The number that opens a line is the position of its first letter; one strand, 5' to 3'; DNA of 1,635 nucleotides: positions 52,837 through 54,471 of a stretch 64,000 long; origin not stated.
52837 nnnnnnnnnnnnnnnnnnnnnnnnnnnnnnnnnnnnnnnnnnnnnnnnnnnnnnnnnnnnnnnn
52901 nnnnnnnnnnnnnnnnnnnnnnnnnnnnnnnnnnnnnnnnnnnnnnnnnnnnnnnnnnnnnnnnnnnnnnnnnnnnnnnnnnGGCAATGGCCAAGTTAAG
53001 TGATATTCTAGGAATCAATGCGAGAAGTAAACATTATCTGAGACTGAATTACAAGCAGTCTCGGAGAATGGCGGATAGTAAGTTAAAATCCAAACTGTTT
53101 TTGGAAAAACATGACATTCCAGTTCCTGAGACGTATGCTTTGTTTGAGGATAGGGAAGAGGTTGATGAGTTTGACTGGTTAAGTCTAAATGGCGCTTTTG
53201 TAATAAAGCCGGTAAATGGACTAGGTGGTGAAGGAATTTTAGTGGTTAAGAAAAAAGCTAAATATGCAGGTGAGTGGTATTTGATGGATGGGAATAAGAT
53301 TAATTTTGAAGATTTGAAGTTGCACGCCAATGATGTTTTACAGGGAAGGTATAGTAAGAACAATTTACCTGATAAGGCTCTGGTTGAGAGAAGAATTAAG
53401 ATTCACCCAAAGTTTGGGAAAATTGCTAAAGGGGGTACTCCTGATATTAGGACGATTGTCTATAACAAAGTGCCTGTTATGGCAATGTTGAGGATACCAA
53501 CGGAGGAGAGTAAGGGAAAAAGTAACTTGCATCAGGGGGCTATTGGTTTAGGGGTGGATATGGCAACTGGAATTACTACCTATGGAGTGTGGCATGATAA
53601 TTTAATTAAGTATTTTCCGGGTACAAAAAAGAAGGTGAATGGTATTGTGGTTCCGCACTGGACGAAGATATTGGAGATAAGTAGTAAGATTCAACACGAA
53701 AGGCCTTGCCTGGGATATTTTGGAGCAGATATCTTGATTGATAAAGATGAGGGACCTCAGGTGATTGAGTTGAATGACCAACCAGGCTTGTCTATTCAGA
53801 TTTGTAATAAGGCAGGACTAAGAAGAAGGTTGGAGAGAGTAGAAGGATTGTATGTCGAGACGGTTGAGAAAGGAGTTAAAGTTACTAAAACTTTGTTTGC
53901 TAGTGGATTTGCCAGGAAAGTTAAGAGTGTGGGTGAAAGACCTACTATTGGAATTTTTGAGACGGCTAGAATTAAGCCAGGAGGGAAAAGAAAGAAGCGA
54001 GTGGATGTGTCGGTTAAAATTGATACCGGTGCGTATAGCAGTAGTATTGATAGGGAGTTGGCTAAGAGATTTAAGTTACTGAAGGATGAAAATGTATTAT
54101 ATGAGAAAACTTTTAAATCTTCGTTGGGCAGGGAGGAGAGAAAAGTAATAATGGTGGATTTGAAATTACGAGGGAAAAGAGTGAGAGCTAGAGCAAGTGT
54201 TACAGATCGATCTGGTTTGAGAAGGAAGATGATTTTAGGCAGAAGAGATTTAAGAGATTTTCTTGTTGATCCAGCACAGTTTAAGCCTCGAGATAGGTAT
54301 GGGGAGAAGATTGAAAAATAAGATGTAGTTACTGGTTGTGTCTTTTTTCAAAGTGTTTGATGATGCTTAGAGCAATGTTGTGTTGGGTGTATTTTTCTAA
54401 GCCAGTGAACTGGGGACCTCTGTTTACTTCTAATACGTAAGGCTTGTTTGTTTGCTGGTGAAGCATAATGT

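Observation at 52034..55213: Compact 7TM + RimK-like ATP-grasp/DTGA-protease fusion + second ATP-grasp locus: a predicted peptide amidoligase system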

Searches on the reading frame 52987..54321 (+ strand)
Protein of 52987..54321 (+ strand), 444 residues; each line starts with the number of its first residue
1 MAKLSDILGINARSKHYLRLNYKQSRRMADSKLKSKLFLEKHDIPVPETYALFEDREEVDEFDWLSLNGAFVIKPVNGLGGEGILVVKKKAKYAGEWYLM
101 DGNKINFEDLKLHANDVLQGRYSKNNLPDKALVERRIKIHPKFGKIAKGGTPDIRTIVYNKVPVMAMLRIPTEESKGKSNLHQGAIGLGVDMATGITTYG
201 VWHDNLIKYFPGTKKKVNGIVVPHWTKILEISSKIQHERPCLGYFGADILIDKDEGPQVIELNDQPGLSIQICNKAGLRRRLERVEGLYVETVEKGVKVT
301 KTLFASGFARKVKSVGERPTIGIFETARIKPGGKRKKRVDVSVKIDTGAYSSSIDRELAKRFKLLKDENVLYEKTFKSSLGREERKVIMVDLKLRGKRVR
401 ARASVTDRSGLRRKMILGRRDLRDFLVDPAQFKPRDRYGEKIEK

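Call 3: search_protein_families(library=pfam, proteins=[window:52987-54321:+], max_evalue=0.1)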
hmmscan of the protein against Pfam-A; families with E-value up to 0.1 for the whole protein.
window:52987-54321:+ (444 aa): 11 families
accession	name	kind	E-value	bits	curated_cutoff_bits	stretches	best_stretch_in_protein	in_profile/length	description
PF14397.11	ATPgrasp_ST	-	9.9e-66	222.2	31.4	1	15-286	5-277/278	Sugar-transfer associated ATP-grasp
PF08443.16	RimK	-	6e-08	32.9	21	1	29-92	1-64/188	RimK-like ATP-grasp domain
PF02655.19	ATP-grasp_3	-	8.1e-08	32.9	23.2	1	30-92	2-55/160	ATP-grasp domain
PF14398.11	ATPgrasp_YheCD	-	1.2e-06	28.4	26.8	2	228-271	189-232/255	YheC/D like ATP-grasp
PF05618.17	Zn_protease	-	2.4e-06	27.9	27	1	369-431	66-131/138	Putative ATP-dependent zinc protease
PF03133.20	TTL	-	3.9e-05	23.5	20.1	1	232-270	225-263/292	Tubulin-tyrosine ligase family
PF02955.21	GSH-S_ATP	-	5.1e-05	23.2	23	1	36-91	2-54/175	Prokaryotic glutathione synthetase, ATP-grasp domain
PF13650.11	Asp_protease_2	-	0.00025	22.1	24.3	1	340-419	9-88/90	Aspartyl protease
PF13975.11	gag-asp_proteas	-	0.00045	21.2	28.2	1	340-420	9-88/92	gag-polyprotein putative aspartyl protease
PF14305.11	ATPgrasp_TupA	-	0.0024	17.9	25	0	55-90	43-78/241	TupA-like ATPgrasp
PF01071.24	GARS_A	-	0.011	16.1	27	1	31-91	2-61/194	Phosphoribosylglycinamide synthetase, ATP-grasp (A) domain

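Call 4: search_protein_families(library=ncbifam, proteins=[window:52987-54321:+], max_evalue=0.1)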
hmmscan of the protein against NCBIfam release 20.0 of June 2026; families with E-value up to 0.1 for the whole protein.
window:52987-54321:+ (444 aa): 23 families
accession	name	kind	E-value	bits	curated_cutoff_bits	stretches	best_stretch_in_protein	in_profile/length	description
TIGR02291.1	rimK_rel_E_lig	hypoth_equivalog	6.4e-80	268.5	314.2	1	5-291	10-295/317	alpha-L-glutamate ligase-like protein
TIGR00768.1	rimK_fam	subfamily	1.5e-12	47.4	143.4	1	20-93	76-147/276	RimK family alpha-L-glutamate ligase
NF040720.1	MptN_Meth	equivalog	6.4e-11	41.9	350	1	21-185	91-220/291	tetrahydromethanopterin:alpha-L-glutamate ligase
NF052264.1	retropep_RloA3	equivalog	1.4e-07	31.4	210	2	369-424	88-143/159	retropepsin-like aspartic peptidase RloA3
NF002378.0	PRK01372.1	subfamily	3.8e-06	25.8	243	1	195-269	198-274/305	D-alanine--D-alanine ligase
NF009110.0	PRK12458.1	subfamily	1.8e-05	23.9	408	1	15-92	119-192/349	glutathione synthetase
NF053643.1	Ddl_archaea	equivalog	4.8e-05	22.5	500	1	26-93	101-164/367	putative pseudomurein biosynthesis ATP-grasp protein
NF003573.0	PRK05246.1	equivalog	0.00015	20.7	272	1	34-91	123-177/316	glutathione synthase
TIGR02068.2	cya_phycin_syn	equivalog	0.00048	18.2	850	1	28-92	210-272/862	cyanophycin synthetase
TIGR00877.1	purD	equivalog_domain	0.00071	18.5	288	1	26-91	99-163/425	phosphoribosylamine--glycine ligase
TIGR02144.1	LysX_arch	equivalog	0.0016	17.6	275.6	1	21-101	77-153/281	lysine biosynthesis protein LysX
NF009405.0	PRK12767.1-4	equivalog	0.003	16.6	390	1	28-128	109-202/320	carbamoyl phosphate synthase-like protein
NF052263.1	retropep_RloA2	exception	0.0077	15.7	250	0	376-438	104-163/170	retropepsin-like aspartic peptidase RloA2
NF002688.0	PRK02471.1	equivalog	0.013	13.9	425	1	28-93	486-550/756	bifunctional glutamate--cysteine ligase GshA/glutathione synthetase GshB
TIGR01161.1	purK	equivalog_domain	0.015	14.6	318.4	1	26-100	93-167/362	5-(carboxyamino)imidazole ribonucleotide synthase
NF052261.1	Asp_endo_RimB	equivalog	0.034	13.9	200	0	369-431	74-139/148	retropepsin-like aspartic endopeptidase RimB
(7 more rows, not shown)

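Call 11: find_homologous_proteins(query=window:52987-54318:+, max_evalue=0.00001)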
Query window:52987-54318:+ (444 aa): 4862 proteins with E <= 0.00001 among 8000 candidates; the best 120 are listed.
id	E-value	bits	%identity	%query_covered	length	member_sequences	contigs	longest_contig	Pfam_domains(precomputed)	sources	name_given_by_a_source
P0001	3.2e-281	951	95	100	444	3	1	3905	PF05618.18,PF14397.12,PF14398.12,PF08443.17,PF02655.20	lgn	-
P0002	1.6e-263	893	90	100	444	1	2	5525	PF02955.22,PF05618.18,PF14397.12,PF14398.12,PF08443.17,PF02655.20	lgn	-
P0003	1.1e-242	824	82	100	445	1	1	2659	PF02955.22,PF05618.18,PF14397.12,PF14398.12,PF03133.21,PF08443.17,PF02655.20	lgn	-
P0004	1.1e-187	643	67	97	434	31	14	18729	PF02955.22,PF13650.12,PF05618.18,PF14397.12,PF08443.17,PF02655.20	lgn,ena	-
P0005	7.3e-187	640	65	98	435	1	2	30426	PF05618.18,PF14397.12,PF08443.17,PF02655.20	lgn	-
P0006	4.4e-182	624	65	98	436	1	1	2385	PF02955.22,PF05618.18,PF14397.12,PF14398.12,PF08443.17,PF02655.20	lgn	-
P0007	2.7e-180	618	64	98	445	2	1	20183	PF02955.22,PF05618.18,PF14397.12,PF14398.12,PF08443.17,PF02655.20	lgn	-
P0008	2.4e-179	615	64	98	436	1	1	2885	PF05618.18,PF14397.12,PF08443.17,PF02655.20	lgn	-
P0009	2.7e-179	615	62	98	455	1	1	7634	PF02955.22,PF05618.18,PF14397.12,PF14398.12,PF08443.17,PF02655.20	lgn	-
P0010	6.1e-179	614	64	98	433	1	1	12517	PF02955.22,PF14397.12,PF14398.12,PF08443.17,PF02655.20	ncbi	-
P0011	2.3e-175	602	61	99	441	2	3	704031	PF05618.18,PF14397.12,PF08443.17,PF02655.20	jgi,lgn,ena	-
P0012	2.8e-175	602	62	98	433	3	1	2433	PF02955.22,PF05618.18,PF14397.12,PF14398.12,PF08443.17,PF02655.20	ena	-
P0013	8.3e-175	600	63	98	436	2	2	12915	PF02955.22,PF14397.12,PF08443.17,PF02655.20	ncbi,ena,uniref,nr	ncbi:hypothetical protein A2368_01390 [Candidatus Collierbacteria bacterium RIFOXYB1_FULL_49_13]|uni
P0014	4.2e-174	598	64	97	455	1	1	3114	PF02955.22,PF14397.12,PF14398.12,PF08443.17,PF02655.20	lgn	-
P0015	2.2e-173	596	63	98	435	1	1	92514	PF02955.22,PF05618.18,PF14397.12,PF08443.17,PF02655.20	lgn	-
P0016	2.5e-173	595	60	100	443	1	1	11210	PF14397.12,PF08443.17,PF02655.20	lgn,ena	-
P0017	3.2e-173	595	62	98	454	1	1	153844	PF02955.22,PF14397.12,PF14398.12,PF08443.17,PF02655.20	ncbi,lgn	-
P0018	1.9e-172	593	62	98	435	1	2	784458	PF05618.18,PF14397.12,PF08443.17,PF02655.20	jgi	jgi:alpha-L-glutamate ligase-like protein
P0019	2.0e-171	589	63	98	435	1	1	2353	PF05618.18,PF14397.12,PF08443.17,PF02655.20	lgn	-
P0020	5.2e-171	588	61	97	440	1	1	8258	PF14397.12,PF08443.17,PF02655.20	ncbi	-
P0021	6.4e-171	587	60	100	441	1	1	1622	PF05618.18,PF14397.12,PF08443.17,PF02655.20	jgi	-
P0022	1.8e-169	583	60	100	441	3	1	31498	PF05618.18,PF14397.12,PF08443.17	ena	-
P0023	2.8e-169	582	62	98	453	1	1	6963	PF02955.22,PF14397.12,PF14398.12,PF03133.21,PF08443.17,PF02655.20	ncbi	-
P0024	1.3e-168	580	59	100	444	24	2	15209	PF14397.12,PF08443.17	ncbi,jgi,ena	-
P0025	5.7e-167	574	58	100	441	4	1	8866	PF05618.18,PF14397.12,PF08443.17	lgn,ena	-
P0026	1.9e-165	569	59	100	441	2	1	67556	PF05618.18,PF14397.12,PF08443.17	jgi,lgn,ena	-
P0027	3.3e-164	565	59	100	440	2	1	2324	PF05618.18,PF14397.12,PF08443.17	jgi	-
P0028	6.8e-164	564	60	98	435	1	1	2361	PF05618.18,PF14397.12,PF08443.17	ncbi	-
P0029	7.9e-163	561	59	98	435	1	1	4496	PF05618.18,PF14397.12,PF14398.12,PF08443.17,PF02655.20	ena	-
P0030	4.4e-162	558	59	99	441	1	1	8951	PF05618.18,PF14397.12,PF08443.17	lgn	-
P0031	1.7e-160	553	60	98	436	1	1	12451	PF05618.18,PF14397.12,PF08443.17,PF02655.20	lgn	-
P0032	7.1e-159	548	58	98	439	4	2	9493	PF05618.18,PF14397.12,PF08443.17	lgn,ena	-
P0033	8.0e-157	541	58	97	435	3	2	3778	PF14397.12,PF08443.17,PF02655.20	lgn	-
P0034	3.1e-156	539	58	97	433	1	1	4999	PF05618.18,PF14397.12,PF08443.17,PF02655.20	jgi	jgi:alpha-L-glutamate ligase-like protein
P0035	3.5e-156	539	58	97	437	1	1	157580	PF05618.18,PF14397.12,PF08443.17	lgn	-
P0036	3.5e-156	539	58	97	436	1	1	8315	PF05618.18,PF14397.12,PF08443.17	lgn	-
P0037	4.4e-156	539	58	97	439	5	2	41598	PF05618.18,PF14397.12,PF08443.17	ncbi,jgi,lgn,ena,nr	ncbi:hypothetical protein KJ953_03635 [Patescibacteria group bacterium]|nr:hypothetical protein [Pat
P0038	4.4e-156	539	58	98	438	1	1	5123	PF05618.18,PF14397.12,PF08443.17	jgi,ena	jgi:alpha-L-glutamate ligase-like protein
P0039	4.5e-156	539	58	98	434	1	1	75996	PF14397.12,PF08443.17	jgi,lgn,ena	-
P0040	6.1e-156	538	57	98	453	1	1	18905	PF14397.12,PF08443.17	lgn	-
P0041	7.7e-156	538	57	98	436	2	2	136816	PF05618.18,PF14397.12,PF08443.17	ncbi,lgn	-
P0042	8.7e-156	538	57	98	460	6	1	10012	PF14397.12,PF08443.17,PF02655.20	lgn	-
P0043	9.1e-156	538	58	97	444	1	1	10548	PF02955.22,PF13650.12,PF05618.18,PF14397.12,PF08443.17,PF02655.20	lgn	-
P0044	1.6e-155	537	56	98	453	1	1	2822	PF05618.18,PF14397.12,PF08443.17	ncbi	-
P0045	3.4e-155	536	57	98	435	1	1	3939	PF05618.18,PF14397.12,PF08443.17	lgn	-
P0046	4.0e-155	535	58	97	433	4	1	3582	PF05618.18,PF14397.12,PF08443.17,PF02655.20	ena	-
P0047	8.2e-155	534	58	97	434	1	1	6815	PF05618.18,PF14397.12,PF08443.17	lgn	-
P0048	8.7e-155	534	58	98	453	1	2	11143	PF14397.12,PF08443.17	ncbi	-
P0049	1.0e-154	534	57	98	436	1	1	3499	PF05618.18,PF14397.12,PF08443.17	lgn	-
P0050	1.5e-154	534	56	98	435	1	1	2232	PF05618.18,PF14397.12,PF08443.17,PF02655.20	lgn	-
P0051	1.5e-154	534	57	99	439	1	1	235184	PF05618.18,PF14397.12,PF08443.17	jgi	jgi:alpha-L-glutamate ligase-like protein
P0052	2.1e-154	533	57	97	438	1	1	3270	PF14397.12,PF08443.17,PF02655.20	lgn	-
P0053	2.1e-154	533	56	99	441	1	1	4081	PF05618.18,PF14397.12,PF08443.17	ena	-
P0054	4.4e-154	532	58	97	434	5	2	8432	PF05618.18,PF14397.12,PF08443.17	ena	-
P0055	5.8e-154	532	58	96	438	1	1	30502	PF14397.12,PF08443.17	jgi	jgi:alpha-L-glutamate ligase-like protein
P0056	6.2e-154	532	56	98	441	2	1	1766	PF14397.12,PF08443.17,PF02655.20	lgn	-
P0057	1.5e-153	530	58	97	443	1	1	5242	PF05618.18,PF14397.12,PF08443.17,PF02655.20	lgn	-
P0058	1.8e-153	530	57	97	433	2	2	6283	PF05618.18,PF14397.12,PF08443.17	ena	-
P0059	1.9e-153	530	57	98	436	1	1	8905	PF05618.18,PF14397.12,PF08443.17,PF02655.20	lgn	-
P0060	2.2e-153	530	56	98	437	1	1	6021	PF05618.18,PF14397.12,PF08443.17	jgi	jgi:alpha-L-glutamate ligase-like protein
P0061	2.2e-153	530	57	97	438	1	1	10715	PF14397.12,PF08443.17,PF02655.20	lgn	-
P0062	2.8e-153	529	58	97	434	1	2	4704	PF05618.18,PF14397.12,PF08443.17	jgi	jgi:alpha-L-glutamate ligase-like protein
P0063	3.6e-153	529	57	98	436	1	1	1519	PF05618.18,PF14397.12,PF08443.17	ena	-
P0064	4.7e-153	529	57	97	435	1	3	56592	PF05618.18,PF14397.12,PF08443.17,PF02655.20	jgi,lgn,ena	jgi:alpha-L-glutamate ligase-like protein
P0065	5.1e-153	529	57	97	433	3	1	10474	PF05618.18,PF14397.12,PF08443.17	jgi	jgi:alpha-L-glutamate ligase-like protein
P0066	5.8e-153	528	58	97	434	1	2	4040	PF13650.12,PF14397.12,PF08443.17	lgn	-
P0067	6.0e-153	528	55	98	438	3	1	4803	PF05618.18,PF14397.12,PF08443.17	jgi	-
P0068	7.6e-153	528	56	96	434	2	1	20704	PF05618.18,PF14397.12,PF08443.17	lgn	-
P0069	7.9e-153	528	55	99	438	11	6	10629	PF05618.18,PF14397.12,PF08443.17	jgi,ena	-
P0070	9.9e-153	528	56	99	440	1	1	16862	PF14397.12,PF08443.17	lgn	-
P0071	1.2e-152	527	57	97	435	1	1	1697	PF05618.18,PF14397.12,PF08443.17,PF02655.20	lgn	-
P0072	1.3e-152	527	57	97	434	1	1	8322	PF05618.18,PF14397.12,PF08443.17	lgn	-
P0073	1.5e-152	527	57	98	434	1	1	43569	PF05618.18,PF14397.12,PF08443.17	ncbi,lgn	-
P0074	1.8e-152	527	56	98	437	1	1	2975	PF14397.12,PF08443.17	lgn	-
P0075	2.3e-152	526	57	98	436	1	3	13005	PF14397.12,PF08443.17,PF02655.20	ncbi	-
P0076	2.6e-152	526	56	99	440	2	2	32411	PF05618.18,PF14397.12,PF08443.17,PF02655.20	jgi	-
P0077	3.0e-152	526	57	97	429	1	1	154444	PF14397.12,PF08443.17,PF02655.20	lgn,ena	-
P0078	3.2e-152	526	56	97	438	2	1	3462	PF14397.12,PF08443.17,PF02655.20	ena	-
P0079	3.5e-152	526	57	97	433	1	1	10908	PF14397.12,PF08443.17,PF02655.20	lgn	-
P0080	3.6e-152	526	57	98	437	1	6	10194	PF14397.12,PF08443.17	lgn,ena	-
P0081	3.8e-152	526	57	97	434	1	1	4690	PF05618.18,PF14397.12,PF08443.17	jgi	-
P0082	5.3e-152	525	56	98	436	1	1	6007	PF05618.18,PF14397.12,PF08443.17,PF02655.20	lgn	-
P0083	5.4e-152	525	56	98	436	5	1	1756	PF05618.18,PF14397.12,PF08443.17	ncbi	-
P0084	5.6e-152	525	57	97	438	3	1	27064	PF14397.12,PF08443.17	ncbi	-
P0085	6.7e-152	525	56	98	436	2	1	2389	PF05618.18,PF14397.12,PF08443.17,PF02655.20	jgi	-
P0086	7.0e-152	525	56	97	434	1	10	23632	PF05618.18,PF14397.12,PF08443.17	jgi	jgi:alpha-L-glutamate ligase-like protein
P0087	8.9e-152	524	57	98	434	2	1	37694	PF05618.18,PF14397.12,PF08443.17,PF02655.20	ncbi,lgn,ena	-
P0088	9.3e-152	524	57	97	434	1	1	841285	PF05618.18,PF14397.12,PF08443.17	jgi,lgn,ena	-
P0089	1.1e-151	524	57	98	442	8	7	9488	PF14397.12,PF14398.12,PF08443.17,PF02655.20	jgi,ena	-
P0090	1.1e-151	524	56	99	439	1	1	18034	PF05618.18,PF14397.12,PF08443.17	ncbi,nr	ncbi:MAG TPA: sugar-transfer associated ATP-grasp domain-containing protein [Spirochaetia bacterium]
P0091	1.1e-151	524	58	97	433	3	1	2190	PF14397.12,PF08443.17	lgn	-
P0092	1.1e-151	524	57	96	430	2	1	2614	PF14397.12,PF08443.17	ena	-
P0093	1.4e-151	524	57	98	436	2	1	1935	PF05618.18,PF14397.12,PF14398.12,PF08443.17,PF02655.20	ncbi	-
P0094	1.8e-151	523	57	98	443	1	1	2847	PF14397.12,PF08443.17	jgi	-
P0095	1.8e-151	523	57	98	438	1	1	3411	PF02955.22,PF14397.12,PF08443.17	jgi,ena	-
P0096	2.3e-151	523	55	98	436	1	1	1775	PF05618.18,PF14397.12,PF08443.17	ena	-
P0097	2.5e-151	523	57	97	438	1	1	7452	PF14397.12,PF08443.17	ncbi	-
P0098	2.6e-151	523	56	98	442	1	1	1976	PF14397.12,PF08443.17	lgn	-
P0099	2.6e-151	523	55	98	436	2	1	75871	PF05618.18,PF14397.12,PF08443.17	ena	-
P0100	3.1e-151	523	58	97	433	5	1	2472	PF05618.18,PF14397.12,PF08443.17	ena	-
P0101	3.3e-151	523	56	97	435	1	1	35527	PF05618.18,PF14397.12,PF08443.17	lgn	-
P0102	3.4e-151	522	57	98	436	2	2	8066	PF05618.18,PF14397.12,PF08443.17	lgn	-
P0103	3.5e-151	522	56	97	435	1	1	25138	PF05618.18,PF14397.12,PF08443.17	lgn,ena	-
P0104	3.8e-151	522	56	99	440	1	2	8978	PF14397.12,PF08443.17,PF02655.20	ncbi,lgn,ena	-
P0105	3.8e-151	522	57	97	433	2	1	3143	PF05618.18,PF14397.12,PF08443.17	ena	-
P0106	3.9e-151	522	56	98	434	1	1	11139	PF05618.18,PF14397.12,PF08443.17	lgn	-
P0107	4.3e-151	522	56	97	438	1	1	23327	PF14397.12,PF08443.17,PF02655.20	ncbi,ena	-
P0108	5.3e-151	522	56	98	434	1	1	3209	PF05618.18,PF14397.12,PF08443.17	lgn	-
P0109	5.5e-151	522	55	97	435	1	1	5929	PF05618.18,PF14397.12,PF14398.12,PF08443.17,PF02655.20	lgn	-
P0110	5.7e-151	522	56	98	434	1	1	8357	PF05618.18,PF14397.12,PF08443.17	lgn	-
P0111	6.0e-151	522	57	97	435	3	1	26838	PF05618.18,PF14397.12,PF08443.17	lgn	-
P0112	7.4e-151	521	56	98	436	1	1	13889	PF05618.18,PF14397.12,PF08443.17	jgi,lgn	-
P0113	7.4e-151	521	56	98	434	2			PF05618.18,PF14397.12,PF08443.17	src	-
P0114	9.1e-151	521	57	97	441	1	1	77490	PF14397.12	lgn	-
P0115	9.5e-151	521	56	98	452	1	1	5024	PF14397.12,PF08443.17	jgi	jgi:alpha-L-glutamate ligase-like protein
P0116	1.1e-150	521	56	98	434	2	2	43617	PF05618.18,PF14397.12,PF08443.17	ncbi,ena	-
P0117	1.1e-150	521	57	97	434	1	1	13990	PF05618.18,PF14397.12,PF08443.17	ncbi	-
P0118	1.2e-150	521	56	98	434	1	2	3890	PF05618.18,PF14397.12,PF08443.17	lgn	-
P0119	1.2e-150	521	58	97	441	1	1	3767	PF05618.18,PF14397.12,PF08443.17,PF02655.20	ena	-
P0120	1.3e-150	521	55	98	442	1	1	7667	PF05618.18,PF14397.12,PF08443.17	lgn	-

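Call 12: find_encoding_contigs(protein=P0013, flank=5000, max_places=2)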
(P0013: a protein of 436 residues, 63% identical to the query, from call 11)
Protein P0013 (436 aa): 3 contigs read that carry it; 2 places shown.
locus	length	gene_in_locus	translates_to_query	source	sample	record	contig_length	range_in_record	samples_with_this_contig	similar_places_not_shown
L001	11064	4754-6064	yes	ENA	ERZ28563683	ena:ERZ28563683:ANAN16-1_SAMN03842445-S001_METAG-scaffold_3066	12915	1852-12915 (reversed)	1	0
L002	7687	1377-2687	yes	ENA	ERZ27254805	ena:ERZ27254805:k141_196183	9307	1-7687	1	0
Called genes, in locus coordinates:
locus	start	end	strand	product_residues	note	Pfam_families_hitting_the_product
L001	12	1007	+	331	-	PF00890:FAD_binding_2 (faint), PF01134:GIDA (faint), PF07992:Pyr_redox_2, PF13738:Pyr_redox_3, PF00070:Pyr_redox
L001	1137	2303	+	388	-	PF13439:Glyco_transf_4, PF13477:Glyco_trans_4_2 (weak), PF13579:Glyco_trans_4_4, PF20706:GT4-conflict, PF00534:Glycos_transf_1, PF13692:Glyco_trans_1_4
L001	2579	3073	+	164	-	-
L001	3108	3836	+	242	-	PF13098:Thioredoxin_2 (faint), PF01323:DSBA, PF13462:Thioredoxin_4, PF01323:DSBA (weak)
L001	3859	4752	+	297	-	PF14402:7TM_transglut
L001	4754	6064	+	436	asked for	PF14397:ATPgrasp_ST, PF02655:ATP-grasp_3 (faint), PF08443:RimK (faint), PF02955:GSH-S_ATP (faint)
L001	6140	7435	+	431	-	PF04055:Radical_SAM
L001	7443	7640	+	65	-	-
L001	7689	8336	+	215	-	PF13485:Peptidase_MA_2 (faint)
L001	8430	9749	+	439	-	PF04055:Radical_SAM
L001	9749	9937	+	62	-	-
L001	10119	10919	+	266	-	-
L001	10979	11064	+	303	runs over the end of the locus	PF02222:ATP-grasp (weak), PF08443:RimK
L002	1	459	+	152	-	?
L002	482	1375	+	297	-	PF14402:7TM_transglut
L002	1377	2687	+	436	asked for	PF14397:ATPgrasp_ST, PF02655:ATP-grasp_3 (faint), PF08443:RimK (faint), PF02955:GSH-S_ATP (faint)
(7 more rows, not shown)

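Call 13: find_encoding_contigs(protein=P0011, flank=5000, max_places=2)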
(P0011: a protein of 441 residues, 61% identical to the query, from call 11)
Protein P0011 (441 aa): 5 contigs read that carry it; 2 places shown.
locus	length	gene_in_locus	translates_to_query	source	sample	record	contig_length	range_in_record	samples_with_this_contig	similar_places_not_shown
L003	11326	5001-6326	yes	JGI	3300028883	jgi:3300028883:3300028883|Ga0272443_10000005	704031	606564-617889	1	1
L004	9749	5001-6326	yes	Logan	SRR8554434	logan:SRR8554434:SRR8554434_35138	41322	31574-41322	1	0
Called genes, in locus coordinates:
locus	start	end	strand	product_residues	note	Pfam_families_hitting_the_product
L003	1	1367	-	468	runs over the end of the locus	PF08245:Mur_ligase_M, PF02875:Mur_ligase_C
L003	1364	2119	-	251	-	PF06342:DUF1057, PF02230:Abhydrolase_2 (faint), PF00561:Abhydrolase_1, PF06821:Ser_hydrolase (weak), PF12146:Hydrolase_4, PF12697:Abhydrolase_6, PF03096:Ndr (weak), PF10230:LIDHydrolase (weak)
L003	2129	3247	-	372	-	PF01168:Ala_racemase_N, PF00842:Ala_racemase_C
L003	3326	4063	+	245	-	PF01323:DSBA, PF13462:Thioredoxin_4, PF01323:DSBA (weak)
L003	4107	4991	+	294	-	PF14402:7TM_transglut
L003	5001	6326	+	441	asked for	PF14397:ATPgrasp_ST, PF02655:ATP-grasp_3 (faint), PF08443:RimK (faint), PF05618:RimB-like (faint)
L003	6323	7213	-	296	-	PF03133:TTL (faint), PF14397:ATPgrasp_ST (faint), PF14398:ATPgrasp_YheCD (faint), PF02222:ATP-grasp (weak), PF02655:ATP-grasp_3 (weak), PF02955:GSH-S_ATP, PF08443:RimK, PF07478:Dala_Dala_lig_C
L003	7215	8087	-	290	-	PF18030:Rimk_N (weak), PF02655:ATP-grasp_3, PF08443:RimK, PF02222:ATP-grasp (weak), PF02955:GSH-S_ATP, PF07478:Dala_Dala_lig_C (faint)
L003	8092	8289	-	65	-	-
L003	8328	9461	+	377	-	PF02568:ThiI (faint), PF03054:tRNA_Me_trans, PF20259:tRNA_Me_trans_M, PF20258:tRNA_Me_trans_C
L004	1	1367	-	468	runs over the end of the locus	PF08245:Mur_ligase_M, PF02875:Mur_ligase_C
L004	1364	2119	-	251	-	PF06342:DUF1057, PF02230:Abhydrolase_2 (faint), PF00561:Abhydrolase_1, PF06821:Ser_hydrolase (weak), PF12146:Hydrolase_4, PF12697:Abhydrolase_6, PF03096:Ndr (weak), PF10230:LIDHydrolase (weak)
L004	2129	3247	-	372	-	PF01168:Ala_racemase_N, PF00842:Ala_racemase_C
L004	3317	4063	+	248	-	PF01323:DSBA, PF13462:Thioredoxin_4, PF01323:DSBA (weak)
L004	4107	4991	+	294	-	PF14402:7TM_transglut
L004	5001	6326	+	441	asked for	PF14397:ATPgrasp_ST, PF02655:ATP-grasp_3 (faint), PF08443:RimK (faint), PF05618:RimB-like (faint)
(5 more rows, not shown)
